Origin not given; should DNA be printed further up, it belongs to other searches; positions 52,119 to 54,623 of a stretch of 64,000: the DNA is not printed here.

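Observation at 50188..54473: Candidate uncharacterised defence-like operon: double-AAA+ ATPase, low-GC PD-(D/E)xK-like protein, degenerate 2H-phosphoesterase-like protein, orphan fragment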

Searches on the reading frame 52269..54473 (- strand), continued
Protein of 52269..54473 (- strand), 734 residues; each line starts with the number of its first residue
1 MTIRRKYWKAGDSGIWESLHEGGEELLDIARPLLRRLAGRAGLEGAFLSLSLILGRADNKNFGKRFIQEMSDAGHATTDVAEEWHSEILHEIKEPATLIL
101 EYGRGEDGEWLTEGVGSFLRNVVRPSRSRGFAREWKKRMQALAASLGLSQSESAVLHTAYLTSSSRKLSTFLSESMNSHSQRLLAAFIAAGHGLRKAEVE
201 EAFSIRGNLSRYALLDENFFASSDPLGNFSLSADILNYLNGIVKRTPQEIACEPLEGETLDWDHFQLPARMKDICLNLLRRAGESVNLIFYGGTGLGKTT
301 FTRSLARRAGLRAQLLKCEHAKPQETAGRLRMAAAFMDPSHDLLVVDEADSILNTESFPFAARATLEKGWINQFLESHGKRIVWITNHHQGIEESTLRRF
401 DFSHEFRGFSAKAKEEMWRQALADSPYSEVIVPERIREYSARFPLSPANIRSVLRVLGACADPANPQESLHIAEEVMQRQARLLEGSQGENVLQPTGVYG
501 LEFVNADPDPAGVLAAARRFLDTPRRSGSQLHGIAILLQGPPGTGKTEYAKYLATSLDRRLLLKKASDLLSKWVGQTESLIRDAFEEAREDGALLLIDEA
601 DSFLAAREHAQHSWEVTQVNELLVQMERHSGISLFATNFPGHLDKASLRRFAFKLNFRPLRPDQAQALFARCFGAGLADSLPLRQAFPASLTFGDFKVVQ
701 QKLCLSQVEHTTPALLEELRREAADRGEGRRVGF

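Call 28: get_annotated_region(hit=H26, flank=6000)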
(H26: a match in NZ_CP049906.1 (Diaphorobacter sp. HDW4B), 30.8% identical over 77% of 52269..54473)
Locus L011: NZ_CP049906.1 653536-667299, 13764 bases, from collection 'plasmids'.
description: Diaphorobacter sp. HDW4B plasmid unnamed1, complete sequence
organism: Diaphorobacter sp. HDW4B (NCBI taxid 2714925)
taxonomy: Bacteria; Pseudomonadota; Betaproteobacteria; Burkholderiales; Comamonadaceae; Diaphorobacter; Diaphorobacter sp. HDW4B
host: -; source: single bacterial strain,Hydrophilus acuminatus; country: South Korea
typing (MOB-suite, as given by PLSDB): non-mobilizable
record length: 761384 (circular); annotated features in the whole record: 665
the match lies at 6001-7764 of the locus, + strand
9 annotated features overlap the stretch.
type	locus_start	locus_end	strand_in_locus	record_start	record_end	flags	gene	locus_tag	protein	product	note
CDS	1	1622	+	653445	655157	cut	-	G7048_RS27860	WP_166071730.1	tail fiber domain-containing protein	GO:0046718 - viral entry into host cell [Evidence IEA]; GO:0019062 - virion attachment to host cell [Evidence IEA]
CDS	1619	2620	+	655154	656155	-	-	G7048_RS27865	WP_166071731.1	Ig domain-containing protein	-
CDS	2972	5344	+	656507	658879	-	-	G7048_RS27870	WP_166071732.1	DNA polymerase II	-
CDS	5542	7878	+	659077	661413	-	-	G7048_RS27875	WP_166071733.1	ATP-binding protein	-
CDS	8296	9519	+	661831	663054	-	-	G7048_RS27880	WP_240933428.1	gephyrin-like molybdotransferase Glp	-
CDS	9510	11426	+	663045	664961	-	-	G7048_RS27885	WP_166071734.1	molybdopterin biosynthesis protein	GO:0032324 - molybdopterin cofactor biosynthetic process [Evidence IEA]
CDS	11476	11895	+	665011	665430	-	-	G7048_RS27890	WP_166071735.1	hypothetical protein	-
CDS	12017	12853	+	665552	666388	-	-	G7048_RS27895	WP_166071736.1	substrate-binding domain-containing protein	-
CDS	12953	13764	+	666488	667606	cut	-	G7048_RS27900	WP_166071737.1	substrate-binding domain-containing protein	-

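Call 34: find_related_loci(query=A1, collection=genome_contigs, flank=7000)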
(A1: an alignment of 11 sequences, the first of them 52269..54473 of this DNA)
Query A1 (734 aa) in genome_contigs; peptide patterns used: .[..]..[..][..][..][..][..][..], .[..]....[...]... (x = any residue, [..] = any of these).
600 stretches matched a pattern (row limit reached: there are more); 451 encode a relative of the query (tblastn E <= 1e-3); the best 80 are kept; 80 distinct loci.
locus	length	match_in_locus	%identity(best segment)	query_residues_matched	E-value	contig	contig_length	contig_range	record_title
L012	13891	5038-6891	32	118-734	6e-91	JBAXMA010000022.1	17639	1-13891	MAG: bacterium isolate ELA441 MAG441_22, whole genome shotgun sequence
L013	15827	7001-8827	33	131-734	8e-89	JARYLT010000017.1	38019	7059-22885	MAG: Spirochaetota bacterium isolate A05DMB-I-13 NODE_17_length_38019_cov_4.314954, whole genome shotgun sequence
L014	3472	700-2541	32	136-734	5e-90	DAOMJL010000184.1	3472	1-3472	MAG TPA_asm: Spirochaetota bacterium isolate AMR_MDS_4899 NODE_28621_length_3472_cov_21.384255, whole genome shotgun seq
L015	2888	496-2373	31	115-734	2e-89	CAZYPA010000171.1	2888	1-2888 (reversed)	MAG TPA_asm: uncultured Leptospirales bacterium isolate binchicken_co39_269 genome assembly, contig: NODE_68024_length_2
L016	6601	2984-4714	33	135-703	3e-83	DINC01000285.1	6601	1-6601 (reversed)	MAG TPA_asm: Spirochaetia bacterium UBA5550 UBA5550_contig_697, whole genome shotgun sequence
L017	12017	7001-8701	33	187-734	1e-82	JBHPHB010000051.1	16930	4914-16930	Spirochaetota bacterium isolate SAG AM-311-O03 NODE_51_length_16930_cov_22.809481, whole genome shotgun sequence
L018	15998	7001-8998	30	82-734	1e-84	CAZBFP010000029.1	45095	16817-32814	MAG TPA_asm: uncultured Leptospirales bacterium isolate SRP241326_co3_324 genome assembly, contig: NODE_1281_length_4509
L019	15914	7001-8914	31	113-734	1e-82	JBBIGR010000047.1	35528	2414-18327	MAG: Fibrobacteria bacterium isolate ETS170220_bin_96 NODE_1282_length_35528_cov_5.801539, whole genome shotgun sequence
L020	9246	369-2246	35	120-734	2e-80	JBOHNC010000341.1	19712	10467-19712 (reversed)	MAG: Planctomycetota bacterium isolate TC-S_metabat2.bin.587 k127_968064, whole genome shotgun sequence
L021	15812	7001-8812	32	130-734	2e-79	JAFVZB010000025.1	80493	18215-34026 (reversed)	MAG: Lentisphaeria bacterium isolate RGIG5525 Sheep_Colon.Co__c828805, whole genome shotgun sequence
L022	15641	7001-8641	35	197-734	1e-78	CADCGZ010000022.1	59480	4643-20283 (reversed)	uncultured bacterium isolate RUG14632 genome assembly, contig: RUG14632_asm_22, whole genome shotgun sequence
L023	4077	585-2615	28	67-734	6e-78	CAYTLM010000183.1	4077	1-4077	MAG TPA_asm: uncultured Leptospirales bacterium isolate binchicken_co39_387 genome assembly, contig: NODE_44614_length_4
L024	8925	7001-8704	34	137-702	3e-77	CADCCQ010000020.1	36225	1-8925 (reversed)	uncultured bacterium isolate RUG14528 genome assembly, contig: RUG14528_asm_20, whole genome shotgun sequence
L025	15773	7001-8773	34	118-719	9e-77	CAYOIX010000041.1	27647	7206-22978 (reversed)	MAG TPA_asm: uncultured Treponemataceae bacterium isolate binchicken_co3_424 genome assembly, contig: NODE_5307_length_2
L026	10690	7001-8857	33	124-734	9e-77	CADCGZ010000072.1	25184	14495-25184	uncultured bacterium isolate RUG14632 genome assembly, contig: RUG14632_asm_72, whole genome shotgun sequence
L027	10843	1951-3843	32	118-734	1e-76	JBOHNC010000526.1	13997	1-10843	MAG: Planctomycetota bacterium isolate TC-S_metabat2.bin.587 k127_1059025, whole genome shotgun sequence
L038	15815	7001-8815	31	138-734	3e-72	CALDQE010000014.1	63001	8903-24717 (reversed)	MAG TPA_asm: uncultured Verrucomicrobia bacterium isolate SRR6425821_bin.29_CONCOCT_v1.1_MAG genome assembly, contig: ER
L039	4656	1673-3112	35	284-734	5e-72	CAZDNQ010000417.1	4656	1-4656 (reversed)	MAG TPA_asm: uncultured Victivallis sp. isolate SRP089250_co1_121 genome assembly, contig: NODE_36981_length_4656_cov_3.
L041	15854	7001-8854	33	138-734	1e-71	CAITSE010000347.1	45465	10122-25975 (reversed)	MAG: uncultured Lentisphaerae bacterium isolate AM-2014_bin-3387 genome assembly, contig: bin-3387:347/376, whole genome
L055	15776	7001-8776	29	134-733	1e-69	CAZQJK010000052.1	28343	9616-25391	MAG TPA_asm: uncultured Bacteriovorax sp. isolate SRP118108_co5_526 genome assembly, contig: NODE_1278_length_28343_cov_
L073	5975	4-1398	34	286-732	1e-67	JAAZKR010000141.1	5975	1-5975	MAG: Oligosphaeraceae bacterium isolate AS22ysBPME_37 83913_AS22, whole genome shotgun sequence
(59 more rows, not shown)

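Call 48: search_protein_families(library=pfam, alignment_id=A2, max_evalue=0.0001)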
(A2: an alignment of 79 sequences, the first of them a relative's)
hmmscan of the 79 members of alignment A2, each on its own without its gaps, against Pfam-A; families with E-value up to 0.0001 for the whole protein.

A. member 1, L002:3112-3786:+ (224 aa): 1 family
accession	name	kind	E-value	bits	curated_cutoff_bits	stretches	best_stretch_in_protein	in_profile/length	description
PF14487.12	DarT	-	1.7e-13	51.2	22.5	1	65-213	1-169/201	ssDNA thymidine ADP-ribosyltransferase, DarT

B. families by the number of members that match (of 79 scanned): 72 families (the first 25 are shown)
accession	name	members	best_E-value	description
PF25583.1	WCX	7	6.1e-19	WCX domain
PF13280.12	WYL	7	1.5e-15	WYL domain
PF00004.35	AAA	4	3e-07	ATPase family associated with various cellular activities (AAA)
PF13191.12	AAA_16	4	1.5e-06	AAA ATPase domain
PF00158.32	Sigma54_activat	3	2e-64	Sigma-54 interaction domain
PF14532.12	Sigma54_activ_2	3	1.3e-23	Sigma-54 interaction domain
PF25601.1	AAA_lid_14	3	3.3e-12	AAA+ ATPase lid domain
PF07728.20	AAA_5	3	3.6e-10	AAA domain (dynein-related subfamily)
PF00892.27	EamA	2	1.6e-37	EamA-like transporter family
PF04257.20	Exonuc_V_gamma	2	9.9e-36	Exodeoxyribonuclease V, gamma subunit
PF00072.30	Response_reg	2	1.4e-29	Response regulator receiver domain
PF17946.7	RecC_C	2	1.7e-10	RecC C-terminal domain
PF07724.20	AAA_2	2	3.6e-06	AAA domain (Cdc48 subfamily)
PF01078.27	Mg_chelatase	2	6.9e-06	Magnesium chelatase, subunit ChlI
PF01432.26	Peptidase_M3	1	1.8e-93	Peptidase family M3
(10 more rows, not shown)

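Call 58: search_protein_families(library=pfam, proteins=[L026:8867-10498:+, L018:9307-11307:+, L073:1456-2604:+, L073:2607-3821:+, L010:7749-8936:+, L010:8933-10888:+, L015:2391-2798:+, L002:4562-5974:+, L002:5971-6657:+, L002:6660-7433:+], max_evalue=0.001)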
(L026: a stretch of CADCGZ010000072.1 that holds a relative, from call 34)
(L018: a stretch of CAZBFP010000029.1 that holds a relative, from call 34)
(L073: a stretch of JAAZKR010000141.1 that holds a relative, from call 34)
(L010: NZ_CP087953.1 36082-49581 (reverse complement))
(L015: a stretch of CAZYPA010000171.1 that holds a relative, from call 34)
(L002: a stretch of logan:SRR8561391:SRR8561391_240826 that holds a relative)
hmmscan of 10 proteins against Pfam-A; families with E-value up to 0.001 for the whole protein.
L026:8867-10498:+ (543 aa): 12 families
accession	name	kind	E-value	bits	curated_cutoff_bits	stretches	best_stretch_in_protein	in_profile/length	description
PF00158.32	Sigma54_activat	-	2e-64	216.7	20.2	1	246-413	1-167/168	Sigma-54 interaction domain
PF14532.12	Sigma54_activ_2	-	9.3e-21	75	25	1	247-418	1-138/138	Sigma-54 interaction domain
PF25601.1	AAA_lid_14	-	3.1e-11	43.4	27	1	419-476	1-63/87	AAA+ ATPase lid domain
PF07728.20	AAA_5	-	3.6e-10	40.4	22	1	271-389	2-123/139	AAA domain (dynein-related subfamily)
PF13191.12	AAA_16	-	1.5e-06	29.2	32.6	1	245-296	1-52/167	AAA ATPase domain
PF07724.20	AAA_2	-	3.6e-06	27.6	27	1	269-384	4-119/166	AAA domain (Cdc48 subfamily)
PF01078.27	Mg_chelatase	-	3.8e-05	23.6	20.3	1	262-389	16-158/207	Magnesium chelatase, subunit ChlI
PF00004.35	AAA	-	4.6e-05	24.3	21.2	1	271-405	1-128/131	ATPase family associated with various cellular activities (AAA)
PF00493.29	MCM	-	0.00013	21.6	23.3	1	266-365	55-147/224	MCM P-loop domain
PF20030.5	bpMoxR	-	0.00016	21.2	27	1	244-400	12-156/205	MoxR domain in the MoxR-vWA-beta-propeller ternary systems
PF13384.12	HTH_23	-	0.00044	20.4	24.6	0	511-542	7-37/50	Homeodomain-like domain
PF13556.12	HTH_30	-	0.0006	20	27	1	516-540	6-30/59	PucR C-terminal helix-turn-helix domain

L018:9307-11307:+ (666 aa): 1 family
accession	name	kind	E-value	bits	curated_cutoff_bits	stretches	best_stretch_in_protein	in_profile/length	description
PF11074.14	DUF2779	-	2e-23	83.5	23.3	1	388-536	1-126/126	Domain of unknown function(DUF2779)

L073:1456-2604:+ (382 aa): 3 families
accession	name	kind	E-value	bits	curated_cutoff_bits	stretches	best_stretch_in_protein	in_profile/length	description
PF00004.35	AAA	-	7.2e-05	23.7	21.2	1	43-76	2-35/131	ATPase family associated with various cellular activities (AAA)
PF13191.12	AAA_16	-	0.00011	23.1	32.6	1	35-135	20-103/167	AAA ATPase domain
PF07726.17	AAA_3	-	0.00048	20.5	27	0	43-171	3-130/131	ATPase family associated with various cellular activities (AAA)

L073:2607-3821:+ (404 aa): 2 families
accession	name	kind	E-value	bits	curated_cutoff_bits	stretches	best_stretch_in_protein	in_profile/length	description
PF13203.12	DUF2201_N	-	4.3e-36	125.4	23.2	1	15-268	6-270/271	Putative metallopeptidase domain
PF09967.15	DUF2201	-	8.6e-24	84.5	26.4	1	276-401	2-122/123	VWA-like domain (DUF2201)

L010:7749-8936:+ (395 aa): 0 families

L010:8933-10888:+ (651 aa): 1 family
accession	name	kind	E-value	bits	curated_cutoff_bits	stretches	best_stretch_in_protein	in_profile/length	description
PF13091.12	PLDc_2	-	0.00026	21.3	27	0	322-375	80-118/132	PLD-like domain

L015:2391-2798:+ (135 aa): 0 families

L002:4562-5974:+ (470 aa): 0 families

L002:5971-6657:+ (228 aa): 0 families

L002:6660-7433:+ (257 aa): 0 families

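Call 61: search_protein_families(library=pfam, proteins=[L038:9145-10551:+, L039:25-720:-, L055:15319-15774:+], max_evalue=0.001)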
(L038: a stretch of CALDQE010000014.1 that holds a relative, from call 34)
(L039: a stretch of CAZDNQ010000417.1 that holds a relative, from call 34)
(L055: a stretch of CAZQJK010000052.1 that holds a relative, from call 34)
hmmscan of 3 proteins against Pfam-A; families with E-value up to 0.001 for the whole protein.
L038:9145-10551:+ (468 aa): 0 families

L039:25-720:- (231 aa): 1 family
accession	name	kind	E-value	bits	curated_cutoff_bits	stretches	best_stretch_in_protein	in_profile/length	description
PF14281.12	PDDEXK_4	-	5.1e-30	105.2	22.3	1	27-188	1-163/183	PD-(D/E)XK nuclease superfamily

L055:15319-15774:+ (152 aa): 1 family
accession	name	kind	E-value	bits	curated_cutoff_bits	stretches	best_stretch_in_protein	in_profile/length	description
PF14281.12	PDDEXK_4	-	3e-14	53.8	22.3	1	45-151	6-96/183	PD-(D/E)XK nuclease superfamily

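Call 64: search_protein_families(library=padloc, proteins=[L012:6957-7379:+, L027:3880-4734:+, L041:8882-9391:+], max_evalue=0.001)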
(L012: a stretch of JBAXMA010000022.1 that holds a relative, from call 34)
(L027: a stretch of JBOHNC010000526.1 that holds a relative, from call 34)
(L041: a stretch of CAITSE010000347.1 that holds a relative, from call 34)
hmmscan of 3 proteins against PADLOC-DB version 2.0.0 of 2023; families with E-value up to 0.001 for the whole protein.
L012:6957-7379:+ (140 aa): 0 families

L027:3880-4734:+ (284 aa): 0 families

L041:8882-9391:+ (169 aa): 0 families

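Call 102: search_protein_families(library=padloc, alignment_id=A2, max_evalue=0.00001)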
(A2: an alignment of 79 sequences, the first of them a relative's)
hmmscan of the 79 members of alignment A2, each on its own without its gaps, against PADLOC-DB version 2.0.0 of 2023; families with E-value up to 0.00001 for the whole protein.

A. member 1, L002:3112-3786:+ (224 aa): 1 family
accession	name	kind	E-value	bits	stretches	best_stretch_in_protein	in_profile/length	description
PDLC02991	DarT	-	5.3e-07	27.7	1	62-213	10-168/196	-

B. families by the number of members that match (of 79 scanned): 133 families (the first 25 are shown)
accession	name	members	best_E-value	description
PDLC01652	WYL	7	3.4e-36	"CAS-I,CAS-II,CAS-III,CAS-IV,CAS-V,CAS-VI; associated_signaling"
PDLC01457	WYL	7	6.7e-36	"CAS-I,CAS-II,CAS-III,CAS-IV,CAS-V,CAS-VI; associated_signaling"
PDLC01766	Cas3c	6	2.6e-33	-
PDLC01993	RtcR--CARF_AAA_HTH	3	4.3e-237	-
PDLC01995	RtcR_PspF2--CARF_AAA_HTH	3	3.3e-94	-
PDLC01994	RtcR_PspF1--CARF_AAA_HTH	3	1e-57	-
PDLC05014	PDC-S41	1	2.8e-231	-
PDLC04042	PD-T4-6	1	4.8e-71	-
PDLC04053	PD-T4-6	1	2.8e-69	-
PDLC04060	PD-T4-6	1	7.7e-69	-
PDLC04057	PD-T4-6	1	1.4e-63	-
PDLC04061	PD-T4-6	1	1.7e-62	-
PDLC04054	PD-T4-6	1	2.2e-61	-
PDLC04043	PD-T4-6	1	5.2e-61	-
PDLC04039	PD-T4-6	1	5.4e-61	-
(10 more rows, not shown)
